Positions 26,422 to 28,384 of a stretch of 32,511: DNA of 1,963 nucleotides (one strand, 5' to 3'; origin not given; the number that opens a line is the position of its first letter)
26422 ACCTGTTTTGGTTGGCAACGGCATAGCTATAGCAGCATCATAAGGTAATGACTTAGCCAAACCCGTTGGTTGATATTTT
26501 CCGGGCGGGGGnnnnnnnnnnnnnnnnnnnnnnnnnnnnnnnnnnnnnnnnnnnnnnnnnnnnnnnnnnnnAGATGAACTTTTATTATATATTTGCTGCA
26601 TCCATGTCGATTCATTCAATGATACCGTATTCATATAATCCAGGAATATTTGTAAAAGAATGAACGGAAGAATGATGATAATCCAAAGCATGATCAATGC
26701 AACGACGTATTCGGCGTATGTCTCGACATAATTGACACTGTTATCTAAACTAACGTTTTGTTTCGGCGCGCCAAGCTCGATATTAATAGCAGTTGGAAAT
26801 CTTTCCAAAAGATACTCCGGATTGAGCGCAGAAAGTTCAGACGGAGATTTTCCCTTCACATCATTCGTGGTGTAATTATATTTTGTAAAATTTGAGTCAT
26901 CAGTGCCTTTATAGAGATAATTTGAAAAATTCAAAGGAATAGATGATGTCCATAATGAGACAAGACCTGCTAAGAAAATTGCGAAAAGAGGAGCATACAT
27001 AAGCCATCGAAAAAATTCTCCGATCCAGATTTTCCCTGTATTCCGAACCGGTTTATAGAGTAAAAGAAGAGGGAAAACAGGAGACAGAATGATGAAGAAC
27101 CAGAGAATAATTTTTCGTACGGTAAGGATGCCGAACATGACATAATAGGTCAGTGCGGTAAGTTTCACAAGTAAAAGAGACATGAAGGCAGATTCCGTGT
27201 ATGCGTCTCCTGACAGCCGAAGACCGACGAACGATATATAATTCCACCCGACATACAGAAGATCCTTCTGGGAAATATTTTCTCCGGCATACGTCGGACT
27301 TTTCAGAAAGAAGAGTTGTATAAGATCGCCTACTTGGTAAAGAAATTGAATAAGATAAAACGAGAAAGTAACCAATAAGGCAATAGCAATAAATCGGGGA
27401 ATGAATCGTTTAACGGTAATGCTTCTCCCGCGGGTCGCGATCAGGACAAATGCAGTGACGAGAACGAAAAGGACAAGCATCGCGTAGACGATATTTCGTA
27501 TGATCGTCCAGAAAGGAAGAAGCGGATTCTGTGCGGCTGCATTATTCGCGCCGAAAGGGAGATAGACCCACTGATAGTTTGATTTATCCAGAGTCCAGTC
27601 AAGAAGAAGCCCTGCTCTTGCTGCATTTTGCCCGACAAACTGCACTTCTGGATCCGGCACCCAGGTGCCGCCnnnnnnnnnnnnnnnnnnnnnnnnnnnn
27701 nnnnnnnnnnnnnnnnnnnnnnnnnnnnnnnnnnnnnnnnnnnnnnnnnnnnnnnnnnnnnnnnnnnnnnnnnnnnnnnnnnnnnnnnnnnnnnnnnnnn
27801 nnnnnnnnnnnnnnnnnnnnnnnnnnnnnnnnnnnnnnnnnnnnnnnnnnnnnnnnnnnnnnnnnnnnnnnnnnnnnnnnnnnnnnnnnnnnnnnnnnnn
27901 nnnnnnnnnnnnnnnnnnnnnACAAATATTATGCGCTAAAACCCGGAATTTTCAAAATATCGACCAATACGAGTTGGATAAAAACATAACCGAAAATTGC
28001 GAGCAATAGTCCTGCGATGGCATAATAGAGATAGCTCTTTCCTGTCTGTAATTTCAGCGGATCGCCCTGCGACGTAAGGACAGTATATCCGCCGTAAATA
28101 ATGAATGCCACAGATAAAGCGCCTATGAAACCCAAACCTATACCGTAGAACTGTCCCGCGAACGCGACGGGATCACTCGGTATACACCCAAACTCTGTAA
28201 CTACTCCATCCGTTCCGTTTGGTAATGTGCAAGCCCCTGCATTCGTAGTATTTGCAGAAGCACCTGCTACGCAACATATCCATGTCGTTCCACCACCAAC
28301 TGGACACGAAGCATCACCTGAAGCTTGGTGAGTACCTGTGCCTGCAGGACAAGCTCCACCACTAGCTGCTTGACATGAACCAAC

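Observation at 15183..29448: Eight-gene cluster linking a pilin-like protein, a giant repeat-bearing membrane protein, two atypical Hsp100 ATPases and a thermolysin-like protease: candidate undescribed envelope or surface machine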

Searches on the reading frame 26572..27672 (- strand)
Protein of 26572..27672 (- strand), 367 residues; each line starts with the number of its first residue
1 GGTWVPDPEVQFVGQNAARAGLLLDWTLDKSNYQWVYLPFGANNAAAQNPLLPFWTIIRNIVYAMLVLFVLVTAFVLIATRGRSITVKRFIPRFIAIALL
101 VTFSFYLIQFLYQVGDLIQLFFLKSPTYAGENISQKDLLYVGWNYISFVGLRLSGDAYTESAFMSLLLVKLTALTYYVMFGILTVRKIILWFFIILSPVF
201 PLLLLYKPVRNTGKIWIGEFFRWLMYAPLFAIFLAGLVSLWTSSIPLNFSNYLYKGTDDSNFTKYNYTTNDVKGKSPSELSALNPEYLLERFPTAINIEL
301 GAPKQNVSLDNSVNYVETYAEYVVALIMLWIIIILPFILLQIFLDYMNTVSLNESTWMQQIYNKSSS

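Call 33: search_protein_representatives(alignment_id=A2)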
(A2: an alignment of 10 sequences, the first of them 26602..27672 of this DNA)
Query: 10 sequences, 318 profile positions. Proteins with E-value up to 0.001 (for the whole library): 1904; up to 1e-10: 343; up to 1e-30: 248. The best 150 are listed.
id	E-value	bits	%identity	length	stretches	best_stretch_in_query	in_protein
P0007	5.7e-167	571.4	-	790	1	1-317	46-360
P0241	9.8e-154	527.9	-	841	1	2-317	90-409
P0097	2.9e-150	516.5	-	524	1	3-314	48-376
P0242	6.6e-150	515.4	-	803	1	2-315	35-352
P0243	1.1e-149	514.7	-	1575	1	2-318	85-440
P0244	1.3e-148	511.1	-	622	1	1-317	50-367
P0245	7.0e-148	508.7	-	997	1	2-317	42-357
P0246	2.3e-147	507.0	-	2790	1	1-316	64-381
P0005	1.0e-146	504.8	-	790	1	1-315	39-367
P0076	1.9e-146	504.0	-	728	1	3-315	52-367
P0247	2.2e-146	503.8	-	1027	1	3-316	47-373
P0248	4.7e-146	502.7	-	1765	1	2-317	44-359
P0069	5.6e-146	502.4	-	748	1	2-317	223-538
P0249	3.9e-144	496.4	-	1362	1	1-317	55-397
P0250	4.2e-144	496.3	-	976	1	2-317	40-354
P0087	1.7e-138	477.9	-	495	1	2-317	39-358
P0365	3.3e-81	289.7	-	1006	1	2-311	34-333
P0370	2.9e-72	260.3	-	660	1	2-310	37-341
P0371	1.1e-71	258.3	-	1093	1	3-309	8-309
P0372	2.6e-71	257.1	-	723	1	3-307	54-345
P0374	8.8e-71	255.4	-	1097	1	3-311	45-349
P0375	1.5e-70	254.7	-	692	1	3-311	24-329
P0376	2.0e-70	254.2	-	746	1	3-309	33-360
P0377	2.3e-70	254.0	-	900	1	3-311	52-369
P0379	6.8e-70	252.5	-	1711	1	3-309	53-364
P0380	2.7e-69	250.5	-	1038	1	3-309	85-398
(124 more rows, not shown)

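Call 34: search_protein_families(library=pfam, proteins=[P0365, P0370, P0371, P0372, P0374, P0375, P0376, P0377, P0379, P0380], max_evalue=0.01)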
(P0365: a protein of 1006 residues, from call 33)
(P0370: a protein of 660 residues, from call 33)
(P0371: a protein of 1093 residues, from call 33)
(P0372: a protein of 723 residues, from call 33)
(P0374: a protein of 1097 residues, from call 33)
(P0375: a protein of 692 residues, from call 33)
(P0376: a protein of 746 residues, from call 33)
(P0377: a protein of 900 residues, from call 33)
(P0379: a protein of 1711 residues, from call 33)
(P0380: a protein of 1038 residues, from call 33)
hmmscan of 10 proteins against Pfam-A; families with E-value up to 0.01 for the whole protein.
P0365 (1006 aa): 1 family
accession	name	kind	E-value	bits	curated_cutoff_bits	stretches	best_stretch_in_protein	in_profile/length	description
PF16101.10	PRIMA1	-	0.00016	21.9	38.6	1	309-400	5-99/158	Proline-rich membrane anchor 1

P0370 (660 aa): 0 families

P0371 (1093 aa): 0 families

P0372 (723 aa): 0 families

P0374 (1097 aa): 1 family
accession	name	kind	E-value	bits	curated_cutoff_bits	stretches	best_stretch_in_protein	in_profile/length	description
PF24225.1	DUF7441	-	2.9e-06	27.6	27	0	569-588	30-49/68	Domain of unknown function (DUF7441)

P0375 (692 aa): 0 families

P0376 (746 aa): 0 families

P0377 (900 aa): 2 families
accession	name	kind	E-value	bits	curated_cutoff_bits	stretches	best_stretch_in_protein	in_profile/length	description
PF13545.12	HTH_Crp_2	-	0.0011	19.3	27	0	677-717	25-65/70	Crp-like helix-turn-helix domain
PF10180.14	WKF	-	0.0034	17.6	25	0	644-683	23-62/63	WKF domain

P0379 (1711 aa): 6 families
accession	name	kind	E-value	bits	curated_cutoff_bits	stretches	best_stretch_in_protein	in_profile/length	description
PF04545.22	Sigma70_r4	-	1e-05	25.4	24.1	0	929-946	24-41/50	Sigma-70, region 4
PF09339.16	HTH_IclR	-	3.3e-05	24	22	0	1464-1485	21-42/52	IclR helix-turn-helix domain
PF01978.25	TrmB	-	5.8e-05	23.3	25.6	0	555-583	17-45/68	Sugar-specific transcriptional regulator TrmB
PF24225.1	DUF7441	-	0.00012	22.4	27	0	1530-1563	31-66/68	Domain of unknown function (DUF7441)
PF13730.12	HTH_36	-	0.00048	20.3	25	0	1464-1485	28-49/55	Helix-turn-helix domain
PF08279.18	HTH_11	-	0.0085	16.4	25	0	69-101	1-33/55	HTH domain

P0380 (1038 aa): 1 family
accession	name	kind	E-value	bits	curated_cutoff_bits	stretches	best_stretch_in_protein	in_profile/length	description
PF21120.3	MCM_WH_arc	-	0.0028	18.1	26.1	0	625-651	22-48/63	Archaeal MCM, winged-helix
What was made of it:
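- Tried and rejected: Pfam on ten distant representatives of the giant family (E ~1e-70 to 1e-81): no TrbL hit (call 34).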

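Call 47: predict_structure(alignment_id=A4)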
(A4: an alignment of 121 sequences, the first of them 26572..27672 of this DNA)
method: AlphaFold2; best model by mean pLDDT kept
length: 367 residues; sequences in the alignment: 121
mean_pLDDT: 84.4   pTM: 0.82
mean pLDDT of the five models: 84.4, 84.3, 83.4, 82.9, 82.1
residues with pLDDT >= 90: 194; 70-90: 104; 50-70: 55; < 50: 14
segments of 3 or more residues with pLDDT < 50: 255-259, 261-268
pLDDT, mean of each block of 10 residues (from residue 1): 90 97 93 67 69 88 92 90 76 90 90 92 93 94 95 93 94 98 94 90 88 93 96 96 73 49 48 61 55 86 82 80 95 98 91 75 67
secondary structure, 60 per line:
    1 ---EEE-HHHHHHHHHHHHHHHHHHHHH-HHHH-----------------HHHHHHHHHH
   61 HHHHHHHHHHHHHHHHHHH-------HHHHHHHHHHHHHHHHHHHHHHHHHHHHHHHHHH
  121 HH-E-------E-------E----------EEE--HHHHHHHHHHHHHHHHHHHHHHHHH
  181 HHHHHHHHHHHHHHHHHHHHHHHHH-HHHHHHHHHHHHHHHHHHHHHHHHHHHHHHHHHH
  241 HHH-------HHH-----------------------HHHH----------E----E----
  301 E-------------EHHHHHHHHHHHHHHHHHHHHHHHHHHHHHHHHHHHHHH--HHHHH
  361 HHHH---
elements in order: E4-6 H8-28 H30-33 H51-79 H87-122 E151-153 H156-205 H207-243 H277-280 H316-353 H356-364
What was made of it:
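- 26572..27672 (-): Divergent TrbL/VirB6-like polytopic membrane domain of the giant protein (aa 84-450). AF2 model: pLDDT 84.4, pTM 0.82 (call 47).
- Tried and rejected: Redone with 121 sequences on aa 84-450 (call 47).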

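Call 50: fold_search(model_id=the predicted structure, library=pdb)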
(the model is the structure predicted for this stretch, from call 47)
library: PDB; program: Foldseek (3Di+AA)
matches with E <= 10: 24; with E <= 0.001: 0
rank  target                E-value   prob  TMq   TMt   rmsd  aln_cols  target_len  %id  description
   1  7o3v_F                9.4e-02  0.98  0.27  0.35   8.5       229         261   14  Stalk complex structure (TrwJ/VirB5-TrwI/VirB6) from the fully-assembled R388 type IV secretion system determined by c (released 2022-06-22)
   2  8rtd_L                1.3e-01  0.96  0.34  0.43   8.5       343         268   14  Stalk-Arches-IMC structure from the fully-assembled R388 type IV secretion system determined by cryo-EM. (released 2024-06-19)
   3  8rt9_F                1.6e-01  0.96  0.35  0.44   8.4       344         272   14  Stalk complex full-length structure (TrwJ/VirB5-TrwI/VirB6) from the fully-assembled R388 type IV secretion system det (released 2024-06-19)
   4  7o3v_G                2.1e-01  0.99  0.39  0.52   9.1       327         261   14  Stalk complex structure (TrwJ/VirB5-TrwI/VirB6) from the fully-assembled R388 type IV secretion system determined by c (released 2022-06-22)
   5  7o3v_J                7.3e-01  0.69  0.34  0.44  10.7       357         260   13  Stalk complex structure (TrwJ/VirB5-TrwI/VirB6) from the fully-assembled R388 type IV secretion system determined by c (released 2022-06-22)
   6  9ngy_FP1              1.5e+00  0.30  0.20  0.10   8.6       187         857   11  In situ cryo-EM structure of protochannel (DotA-IcmX) of the Legionella Dot/Icm T4SS machine (released 2025-09-17)
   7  8rtd_I                2.5e+00  0.57  0.26  0.40   6.7       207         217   15  Stalk-Arches-IMC structure from the fully-assembled R388 type IV secretion system determined by cryo-EM. (released 2024-06-19)
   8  7xrr                  2.5e+00  0.06  0.12  0.13  30.6       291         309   10  Crystal structure of the human OX2R bound to the insomnia drug lemborexant. (released 2022-11-23)
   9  8rtd_H                2.6e+00  0.51  0.26  0.39   6.9       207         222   15  Stalk-Arches-IMC structure from the fully-assembled R388 type IV secretion system determined by cryo-EM. (released 2024-06-19)
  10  2elb                  2.8e+00  0.13  0.19  0.19  13.5       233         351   12  Crystal Structure of the BAR-PH domain of human APPL1 (released 2007-05-29)
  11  7o3v_I                4.0e+00  0.35  0.26  0.43   6.3       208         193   15  Stalk complex structure (TrwJ/VirB5-TrwI/VirB6) from the fully-assembled R388 type IV secretion system determined by c (released 2022-06-22)
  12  7zje_A                4.0e+00  0.07  0.18  0.13  25.5       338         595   14  C16-2 (released 2023-01-18)
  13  9nq9_A                4.2e+00  0.02  0.12  0.09  22.3       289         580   12  Magnesium ions-bound closed-state cryo-EM structure of human TRPV6 in cNW11 nanodiscs (released 2025-11-19)
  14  8qb9_A                4.6e+00  0.04  0.13  0.18  19.0       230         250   10  Helical reconstruction of yeast eisosome protein Pil1 bound to membrane composed of lipid mixture -PIP2/+sterol (DOPC, (released 2024-07-24)
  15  2z0o                  5.0e+00  0.06  0.16  0.16  14.1       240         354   13  Crystal structure of APPL1-BAR-PH domain (released 2008-05-13)
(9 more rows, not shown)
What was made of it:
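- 26572..27672 (-): Foldseek against PDB: the top five hits are R388 VirB5/VirB6 stalk chains, probability 0.69-0.99 (four of them 0.96-0.99) and E 0.09-0.7 (call 50).
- On TrbL/VirB6 (Pfam PF04610): Five of the top five PDB hits are R388 stalk (VirB5/VirB6) chains of 260-272 residues: probability 0.69-0.99 (four at 0.96-0.99), TMt 0.35-0.52, E 0.09-0.7 (call 50).
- Closest known: R388/pKM101-type VirB6-VirB2 pilus assembly platform. Same: Its best structural matches in the whole PDB are chains of the TrwJ/VirB5-TrwI/VirB6 stalk complex (call 50).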

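Call 81: search_dna_similar(query=window:26572-27672:-, collection=plasmids, mode=protein, max_evalue=1, max_rows=15)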
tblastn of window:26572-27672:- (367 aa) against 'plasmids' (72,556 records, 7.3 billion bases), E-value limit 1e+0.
Records with a match: 3; places in all: 3; records where one place covers at least 80% of the query: 0.
Best place of each record, by identity: <60% 3.
By first word of the organism name: Agrobacterium 2; Rossellomorea 1.
By predicted mobility (MOB-suite, as given by PLSDB): non-mobilizable 3.
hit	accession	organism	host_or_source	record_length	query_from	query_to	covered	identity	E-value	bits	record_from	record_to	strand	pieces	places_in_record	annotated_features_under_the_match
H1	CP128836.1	Rossellomorea sp. AcN35-11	-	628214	177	255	22%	29.1%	6e-1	40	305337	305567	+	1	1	hypothetical protein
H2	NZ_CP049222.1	Agrobacterium tumefaciens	Clematis,cell culture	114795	178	235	16%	38.3%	3e-1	40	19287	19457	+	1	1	type IV secretion system protein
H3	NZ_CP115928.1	Agrobacterium tumefaciens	Chrysanthemum,cell culture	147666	178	230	14%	40.0%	5e-1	40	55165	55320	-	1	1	type IV secretion system protein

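Call 82: get_annotated_region(hit=H2, flank=4000)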
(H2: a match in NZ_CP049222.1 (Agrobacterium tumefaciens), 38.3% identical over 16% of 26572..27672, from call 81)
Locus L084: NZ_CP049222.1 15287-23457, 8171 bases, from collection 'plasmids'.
description: Agrobacterium tumefaciens strain Q15/94 plasmid pQ15_94_5, complete sequence
organism: Agrobacterium tumefaciens (NCBI taxid 358)
taxonomy: Bacteria; Pseudomonadota; Alphaproteobacteria; Hyphomicrobiales; Rhizobiaceae; Agrobacterium; Agrobacterium tumefaciens
host: -; source: Clematis,cell culture; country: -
typing (MOB-suite, as given by PLSDB): non-mobilizable; replicon rep_cluster_491; mating-pair formation MPF_T
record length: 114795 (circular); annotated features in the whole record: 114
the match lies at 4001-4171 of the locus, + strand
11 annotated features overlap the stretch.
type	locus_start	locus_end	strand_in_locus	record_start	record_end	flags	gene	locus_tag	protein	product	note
CDS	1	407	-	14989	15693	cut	-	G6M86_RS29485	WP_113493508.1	thermonuclease family protein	-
CDS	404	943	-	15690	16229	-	-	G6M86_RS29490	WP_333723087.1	thermonuclease family protein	-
CDS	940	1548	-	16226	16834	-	-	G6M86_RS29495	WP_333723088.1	hypothetical protein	-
CDS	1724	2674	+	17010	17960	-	-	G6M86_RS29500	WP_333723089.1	lytic transglycosylase domain-containing protein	-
CDS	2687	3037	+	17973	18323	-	-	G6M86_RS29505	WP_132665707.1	TrbC/VirB2 family protein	-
CDS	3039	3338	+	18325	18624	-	-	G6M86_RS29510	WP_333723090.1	VirB3 family type IV secretion system protein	-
CDS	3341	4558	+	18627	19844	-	-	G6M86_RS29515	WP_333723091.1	type IV secretion system protein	GO:0030255 - protein secretion by the type IV secretion system [Evidence IEA]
CDS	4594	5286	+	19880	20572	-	-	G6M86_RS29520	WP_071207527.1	type IV secretion system protein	-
CDS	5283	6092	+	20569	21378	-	-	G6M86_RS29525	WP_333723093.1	TrbG/VirB9 family P-type conjugative transfer protein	-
CDS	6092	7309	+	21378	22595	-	virB10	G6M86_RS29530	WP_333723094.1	type IV secretion system protein VirB10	-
CDS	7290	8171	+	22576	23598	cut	virB11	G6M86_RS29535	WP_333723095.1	P-type DNA transfer ATPase VirB11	GO:0044097 - secretion by the type IV secretion system [Evidence IEA]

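Call 84: search_protein_families(library=pfam, proteins=[L084:3341-4558:+], max_evalue=0.1)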
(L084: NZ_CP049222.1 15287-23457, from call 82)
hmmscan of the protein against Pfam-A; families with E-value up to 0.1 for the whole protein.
L084:3341-4558:+ (405 aa): 1 family
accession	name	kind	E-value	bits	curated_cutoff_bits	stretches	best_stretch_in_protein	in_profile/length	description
PF04610.19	TrbL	-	1.1e-36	127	25.9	1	120-322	18-215/215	TrbL/VirB6 plasmid conjugal transfer protein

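Call 88: fold_search(model_id=the predicted structure, library=viral)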
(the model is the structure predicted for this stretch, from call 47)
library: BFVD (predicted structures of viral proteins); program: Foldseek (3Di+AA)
matches with E <= 10: 24; with E <= 0.001: 1
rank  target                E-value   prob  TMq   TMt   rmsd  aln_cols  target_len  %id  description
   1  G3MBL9                2.3e-05  1.00  0.51  0.57   7.7       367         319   14  Gp153 [Bacillus phage G]
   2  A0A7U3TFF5            4.5e-02  1.00  0.32  0.24  10.9       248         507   14  (no name in the UniProt tables at hand)
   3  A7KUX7                7.5e-02  0.99  0.35  0.42  13.8       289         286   11  (no name in the UniProt tables at hand)
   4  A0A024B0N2            5.6e-01  0.82  0.28  0.45  17.7       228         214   11  Uncharacterized protein [Bacillus phage Evoli]
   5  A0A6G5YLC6            7.1e-01  0.21  0.14  0.21  15.4       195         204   12  (no name in the UniProt tables at hand)
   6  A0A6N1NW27            1.8e+00  0.04  0.12  0.12  39.1       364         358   12  Putative ORFan [Tupanvirus deep ocean]
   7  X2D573                2.9e+00  0.04  0.12  0.16  28.2       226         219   12  Nsp2TF protein (Fragment) [Kibale red colobus virus 1]
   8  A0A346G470            3.0e+00  0.04  0.11  0.10  25.9       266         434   12  (no name in the UniProt tables at hand)
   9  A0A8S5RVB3            3.3e+00  0.16  0.29  0.15  12.3       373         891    9  TrbL/VirB6 plasmid conjugal transfer protein [Siphoviridae sp. ctHip2]
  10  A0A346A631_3          4.4e+00  0.08  0.19  0.06  29.1       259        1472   10  (no name in the UniProt tables at hand)
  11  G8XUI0                4.4e+00  0.03  0.13  0.11  41.7       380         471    9  Regulatory protein IE1 [Aotine betaherpesvirus 1]
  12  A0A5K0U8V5            4.6e+00  0.02  0.10  0.12  31.3       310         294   11  Uncharacterized protein [Yasminevirus sp. GU-2018]
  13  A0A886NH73            6.0e+00  0.08  0.17  0.30  12.0       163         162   12  (no name in the UniProt tables at hand)
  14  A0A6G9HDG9            6.0e+00  0.04  0.13  0.18  28.9       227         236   15  Membrane protein [Dikerogammarus haemobaphes virus 1]
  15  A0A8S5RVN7            6.3e+00  0.18  0.17  0.06   5.7        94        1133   17  Autolysin E [Siphoviridae sp. ctHip2]
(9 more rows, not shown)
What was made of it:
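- Tried and rejected: Foldseek against viral structures: best hit is Bacillus phage G Gp153, which is unannotated (call 88).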

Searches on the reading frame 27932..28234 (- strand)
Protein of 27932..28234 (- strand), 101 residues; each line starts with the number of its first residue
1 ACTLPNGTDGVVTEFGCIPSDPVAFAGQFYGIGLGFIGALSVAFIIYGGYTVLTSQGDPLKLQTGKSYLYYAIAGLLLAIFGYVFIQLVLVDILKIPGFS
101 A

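Call 28: find_homologous_proteins(query=window:27932-28234:-, max_evalue=0.001)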
Query window:27932-28234:- (101 aa): 325 proteins with E <= 0.001 among 328 candidates; the best 120 are listed.
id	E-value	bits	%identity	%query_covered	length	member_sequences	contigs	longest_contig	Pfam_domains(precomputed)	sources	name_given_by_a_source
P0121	9.9e-44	165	83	96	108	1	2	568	-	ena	-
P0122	1.7e-41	158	78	92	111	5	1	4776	-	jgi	-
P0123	3.6e-41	157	74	99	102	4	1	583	-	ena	-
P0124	7.9e-39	150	67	99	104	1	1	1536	-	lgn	-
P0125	9.7e-39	149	71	99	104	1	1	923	-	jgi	-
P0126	3.6e-37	144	72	88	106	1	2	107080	-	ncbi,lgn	-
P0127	2.5e-36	142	72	91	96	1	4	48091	PF18895.6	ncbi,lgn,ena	ncbi:MAG: hypothetical protein AAB609_03455 [Patescibacteria group bacterium]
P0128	2.7e-36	142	72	91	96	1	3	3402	PF18895.6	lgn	-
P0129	3.3e-36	141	68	89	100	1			PF18895.6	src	-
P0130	4.7e-36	141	65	99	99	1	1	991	-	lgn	-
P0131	5.4e-36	141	71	91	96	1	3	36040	PF18895.6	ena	-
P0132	5.6e-36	141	71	91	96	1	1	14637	-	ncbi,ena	-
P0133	5.9e-36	141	71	91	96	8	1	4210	-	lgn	-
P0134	7.0e-36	140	65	96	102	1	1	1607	-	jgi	jgi:hypothetical protein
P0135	3.3e-35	138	68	91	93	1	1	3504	PF18895.6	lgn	-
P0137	7.0e-35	137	62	92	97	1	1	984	PF18895.6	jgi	jgi:hypothetical protein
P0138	1.1e-34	136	62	97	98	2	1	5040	PF18895.6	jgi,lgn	-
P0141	1.4e-34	136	69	87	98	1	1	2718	PF18895.6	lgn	-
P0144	2.9e-34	135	64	96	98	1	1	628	PF18895.6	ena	-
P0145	3.4e-34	135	68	91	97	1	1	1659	PF18895.6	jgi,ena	-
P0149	5.0e-34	134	67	95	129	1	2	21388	PF18895.6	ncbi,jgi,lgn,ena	-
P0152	8.6e-34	134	69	89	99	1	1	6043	PF18895.6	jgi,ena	-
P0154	1.0e-33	133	65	93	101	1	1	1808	PF18895.6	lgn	-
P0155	1.1e-33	133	61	92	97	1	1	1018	PF18895.6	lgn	-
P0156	1.2e-33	133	69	86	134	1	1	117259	PF18895.6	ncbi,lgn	-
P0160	1.3e-33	133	61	92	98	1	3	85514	PF18895.6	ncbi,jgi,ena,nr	ncbi:MAG TPA: hypothetical protein VND99_02570 [Candidatus Acidoferrales bacterium]|nr:hypothetical 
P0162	1.3e-33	133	62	92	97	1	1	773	PF18895.6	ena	-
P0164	1.4e-33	133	62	91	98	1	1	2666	PF18895.6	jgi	jgi:hypothetical protein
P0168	1.6e-33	133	65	98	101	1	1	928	PF18895.6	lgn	-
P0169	1.7e-33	133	72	87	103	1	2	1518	PF18895.6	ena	-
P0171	2.0e-33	132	62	93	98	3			PF18895.6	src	-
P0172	2.1e-33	132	67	87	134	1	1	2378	PF18895.6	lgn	-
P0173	2.3e-33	132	58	99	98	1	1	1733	PF18895.6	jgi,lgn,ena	-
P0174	2.3e-33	132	61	99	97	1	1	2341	PF18895.6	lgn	-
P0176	2.5e-33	132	67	91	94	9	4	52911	PF18895.6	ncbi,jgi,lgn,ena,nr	ncbi:MAG TPA: hypothetical protein VFD45_02490 [Patescibacteria group bacterium]|nr:hypothetical pro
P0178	2.6e-33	132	61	93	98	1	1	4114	PF18895.6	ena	-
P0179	2.6e-33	132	63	88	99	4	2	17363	PF18895.6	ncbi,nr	ncbi:MAG: hypothetical protein HY431_01800 [Candidatus Levybacteria bacterium]|nr:hypothetical prote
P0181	2.8e-33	132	60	92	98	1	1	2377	PF18895.6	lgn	-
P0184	3.1e-33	132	63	91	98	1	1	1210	PF18895.6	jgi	jgi:hypothetical protein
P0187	3.8e-33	131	59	96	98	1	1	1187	PF18895.6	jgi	jgi:ABC-type arginine transport system permease subunit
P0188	3.8e-33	131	61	92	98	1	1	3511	PF18895.6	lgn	-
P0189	3.9e-33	131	69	87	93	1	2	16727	PF18895.6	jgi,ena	jgi:glucose uptake protein GlcU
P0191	4.0e-33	131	59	99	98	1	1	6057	PF18895.6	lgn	-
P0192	4.2e-33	131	67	87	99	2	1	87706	PF18895.6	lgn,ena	-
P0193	4.4e-33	131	61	93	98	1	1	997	PF18895.6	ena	-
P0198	5.1e-33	131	63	93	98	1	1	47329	PF18895.6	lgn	-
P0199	5.5e-33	131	60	99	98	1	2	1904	PF18895.6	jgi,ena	-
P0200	6.5e-33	131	59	99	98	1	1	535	PF18895.6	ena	-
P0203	7.9e-33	130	61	92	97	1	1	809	PF18895.6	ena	-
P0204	8.2e-33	130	64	91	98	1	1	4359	PF18895.6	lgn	-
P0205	8.3e-33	130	68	87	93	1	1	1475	PF18895.6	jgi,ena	-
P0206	8.7e-33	130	62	91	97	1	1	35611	PF18895.6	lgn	-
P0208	9.2e-33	130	58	90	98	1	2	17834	PF18895.6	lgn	-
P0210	9.8e-33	130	63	91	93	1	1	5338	PF18895.6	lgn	-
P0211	1.2e-32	130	64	87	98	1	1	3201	PF18895.6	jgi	-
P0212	1.3e-32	130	60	96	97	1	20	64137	PF18895.6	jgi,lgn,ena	-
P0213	1.4e-32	130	64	88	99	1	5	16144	PF18895.6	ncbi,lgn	-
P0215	1.4e-32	130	63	91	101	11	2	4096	PF18895.6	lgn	-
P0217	1.6e-32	129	67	87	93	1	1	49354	PF18895.6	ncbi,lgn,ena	-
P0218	1.6e-32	129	62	94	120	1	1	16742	PF18895.6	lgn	-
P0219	1.7e-32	129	62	91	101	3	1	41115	PF18895.6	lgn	-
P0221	1.7e-32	129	59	91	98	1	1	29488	PF18895.6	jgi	-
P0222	1.8e-32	129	67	87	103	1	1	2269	PF18895.6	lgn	-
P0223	1.8e-32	129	65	92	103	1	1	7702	PF18895.6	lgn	-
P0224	1.9e-32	129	64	99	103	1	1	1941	PF18895.6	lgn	-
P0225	1.9e-32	129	59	91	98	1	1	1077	PF18895.6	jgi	jgi:hypothetical protein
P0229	2.1e-32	129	59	94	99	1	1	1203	PF18895.6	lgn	-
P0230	2.1e-32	129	64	90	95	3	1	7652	PF18895.6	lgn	-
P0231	2.4e-32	129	60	93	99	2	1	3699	PF18895.6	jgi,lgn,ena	-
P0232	2.4e-32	129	61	92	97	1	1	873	PF18895.6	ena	-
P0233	2.4e-32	129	70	87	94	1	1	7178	PF18895.6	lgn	-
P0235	2.9e-32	129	61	92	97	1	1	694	PF18895.6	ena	-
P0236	3.0e-32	129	61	93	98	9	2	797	PF18895.6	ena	-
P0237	3.0e-32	129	68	87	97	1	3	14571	PF18895.6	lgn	-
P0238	3.1e-32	129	63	95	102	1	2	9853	PF18895.6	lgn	-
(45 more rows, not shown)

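Call 31: search_protein_families(library=pfam, alignment_id=A3, max_evalue=0.001)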
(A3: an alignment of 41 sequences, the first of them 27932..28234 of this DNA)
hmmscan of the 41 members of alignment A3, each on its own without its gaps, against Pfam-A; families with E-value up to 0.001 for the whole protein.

A. member 1, window:27932-28234:- (101 aa): 0 families

B. families by the number of members that match (of 41 scanned): 1 family
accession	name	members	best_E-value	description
PF18895.5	T4SS_pilin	34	6.7e-08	Type IV secretion system pilin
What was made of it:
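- On T4SS_pilin (Pfam PF18895) / VirB2-like pilins: However, 34 of 41 homologs at 56-79% identity hit PF18895 at E<1e-3, best 6.7e-8 (call 31).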
